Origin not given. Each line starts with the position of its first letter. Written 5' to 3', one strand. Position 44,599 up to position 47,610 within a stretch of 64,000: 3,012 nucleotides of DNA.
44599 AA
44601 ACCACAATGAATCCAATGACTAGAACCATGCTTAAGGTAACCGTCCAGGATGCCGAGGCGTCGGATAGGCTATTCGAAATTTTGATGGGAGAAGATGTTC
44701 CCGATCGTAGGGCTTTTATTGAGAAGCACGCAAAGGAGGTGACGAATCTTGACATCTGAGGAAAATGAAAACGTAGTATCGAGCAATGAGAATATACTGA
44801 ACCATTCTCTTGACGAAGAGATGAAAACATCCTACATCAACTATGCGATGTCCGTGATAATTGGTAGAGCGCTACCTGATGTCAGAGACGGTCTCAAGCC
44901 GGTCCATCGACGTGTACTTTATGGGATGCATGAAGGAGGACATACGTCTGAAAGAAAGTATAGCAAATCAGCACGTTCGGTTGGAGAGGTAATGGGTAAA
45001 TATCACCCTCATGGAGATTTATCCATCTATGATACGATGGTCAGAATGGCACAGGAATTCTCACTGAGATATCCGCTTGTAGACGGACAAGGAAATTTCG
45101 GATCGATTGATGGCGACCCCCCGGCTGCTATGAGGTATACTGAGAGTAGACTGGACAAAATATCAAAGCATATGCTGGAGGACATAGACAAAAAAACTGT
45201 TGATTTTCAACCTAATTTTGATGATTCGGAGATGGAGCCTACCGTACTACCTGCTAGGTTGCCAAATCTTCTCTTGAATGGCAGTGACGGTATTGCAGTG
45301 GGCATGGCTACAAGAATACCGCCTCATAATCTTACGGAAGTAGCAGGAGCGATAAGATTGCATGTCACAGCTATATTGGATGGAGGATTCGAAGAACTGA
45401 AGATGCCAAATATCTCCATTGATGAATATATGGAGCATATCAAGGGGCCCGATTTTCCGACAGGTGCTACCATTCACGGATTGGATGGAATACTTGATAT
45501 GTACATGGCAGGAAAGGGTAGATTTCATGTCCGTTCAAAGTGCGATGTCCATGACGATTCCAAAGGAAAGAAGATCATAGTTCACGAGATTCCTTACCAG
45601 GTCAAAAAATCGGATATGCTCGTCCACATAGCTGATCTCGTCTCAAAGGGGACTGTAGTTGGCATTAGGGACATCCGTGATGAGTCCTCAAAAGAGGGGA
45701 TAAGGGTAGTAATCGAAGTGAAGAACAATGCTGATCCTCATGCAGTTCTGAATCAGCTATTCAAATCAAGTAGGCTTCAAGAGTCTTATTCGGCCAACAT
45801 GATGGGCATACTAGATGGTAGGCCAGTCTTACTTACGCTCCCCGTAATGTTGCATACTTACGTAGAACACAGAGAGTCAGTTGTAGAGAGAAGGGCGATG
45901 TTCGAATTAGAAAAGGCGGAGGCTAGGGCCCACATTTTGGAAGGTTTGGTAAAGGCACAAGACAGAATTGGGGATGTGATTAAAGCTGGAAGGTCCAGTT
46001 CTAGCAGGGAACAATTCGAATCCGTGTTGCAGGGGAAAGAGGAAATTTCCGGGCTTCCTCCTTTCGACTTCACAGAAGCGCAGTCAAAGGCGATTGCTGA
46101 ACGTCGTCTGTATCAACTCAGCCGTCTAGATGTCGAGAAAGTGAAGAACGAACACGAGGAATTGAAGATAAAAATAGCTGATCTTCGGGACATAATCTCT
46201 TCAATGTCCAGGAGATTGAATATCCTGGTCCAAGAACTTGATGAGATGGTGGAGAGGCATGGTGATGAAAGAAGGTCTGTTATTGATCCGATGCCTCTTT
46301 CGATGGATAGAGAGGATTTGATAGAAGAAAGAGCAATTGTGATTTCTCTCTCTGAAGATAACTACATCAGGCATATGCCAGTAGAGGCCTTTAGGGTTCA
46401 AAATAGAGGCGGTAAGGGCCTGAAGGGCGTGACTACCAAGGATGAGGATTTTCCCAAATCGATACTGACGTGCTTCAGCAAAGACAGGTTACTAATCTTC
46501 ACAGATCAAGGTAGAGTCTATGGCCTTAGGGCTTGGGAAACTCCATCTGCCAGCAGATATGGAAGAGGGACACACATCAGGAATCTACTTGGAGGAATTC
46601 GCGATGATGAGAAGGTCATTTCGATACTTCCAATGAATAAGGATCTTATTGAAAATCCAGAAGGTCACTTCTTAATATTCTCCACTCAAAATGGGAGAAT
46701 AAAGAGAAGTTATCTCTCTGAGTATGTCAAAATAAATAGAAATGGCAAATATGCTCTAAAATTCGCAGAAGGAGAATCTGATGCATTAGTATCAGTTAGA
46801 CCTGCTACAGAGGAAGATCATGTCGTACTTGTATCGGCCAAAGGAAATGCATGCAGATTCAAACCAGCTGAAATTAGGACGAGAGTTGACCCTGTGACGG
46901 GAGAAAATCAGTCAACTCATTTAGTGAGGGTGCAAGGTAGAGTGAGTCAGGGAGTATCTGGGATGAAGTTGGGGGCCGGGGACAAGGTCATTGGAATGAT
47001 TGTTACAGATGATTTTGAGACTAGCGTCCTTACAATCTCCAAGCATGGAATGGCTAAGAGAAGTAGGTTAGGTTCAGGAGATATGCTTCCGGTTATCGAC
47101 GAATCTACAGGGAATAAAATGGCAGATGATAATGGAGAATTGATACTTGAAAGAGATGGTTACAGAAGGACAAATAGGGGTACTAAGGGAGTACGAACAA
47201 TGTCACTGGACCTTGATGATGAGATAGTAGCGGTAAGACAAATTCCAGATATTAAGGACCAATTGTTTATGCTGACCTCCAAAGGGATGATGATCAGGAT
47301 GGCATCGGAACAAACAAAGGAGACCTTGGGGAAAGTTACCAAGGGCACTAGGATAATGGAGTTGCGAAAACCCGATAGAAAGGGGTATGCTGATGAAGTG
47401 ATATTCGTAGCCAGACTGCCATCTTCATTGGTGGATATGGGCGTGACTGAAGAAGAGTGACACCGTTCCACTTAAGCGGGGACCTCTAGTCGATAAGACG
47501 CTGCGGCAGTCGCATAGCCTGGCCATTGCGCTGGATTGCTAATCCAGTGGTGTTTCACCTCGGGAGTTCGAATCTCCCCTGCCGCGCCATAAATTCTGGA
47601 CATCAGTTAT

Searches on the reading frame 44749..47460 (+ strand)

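Call 73: search_protein_families(library=pfam, proteins=[window:44749-47460:+], max_evalue=0.00001)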
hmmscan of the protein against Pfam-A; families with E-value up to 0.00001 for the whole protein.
window:44749-47460:+ (903 aa): 2 families
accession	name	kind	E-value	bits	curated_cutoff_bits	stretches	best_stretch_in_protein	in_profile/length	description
PF00521.26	DNA_topoisoIV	-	4e-146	487.7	31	1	40-498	1-432/432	DNA gyrase/topoisomerase IV, subunit A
PF03989.18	DNA_gyraseA_C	-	1.1e-41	140.5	27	2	531-568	3-40/48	DNA gyrase C-terminal domain, beta-propeller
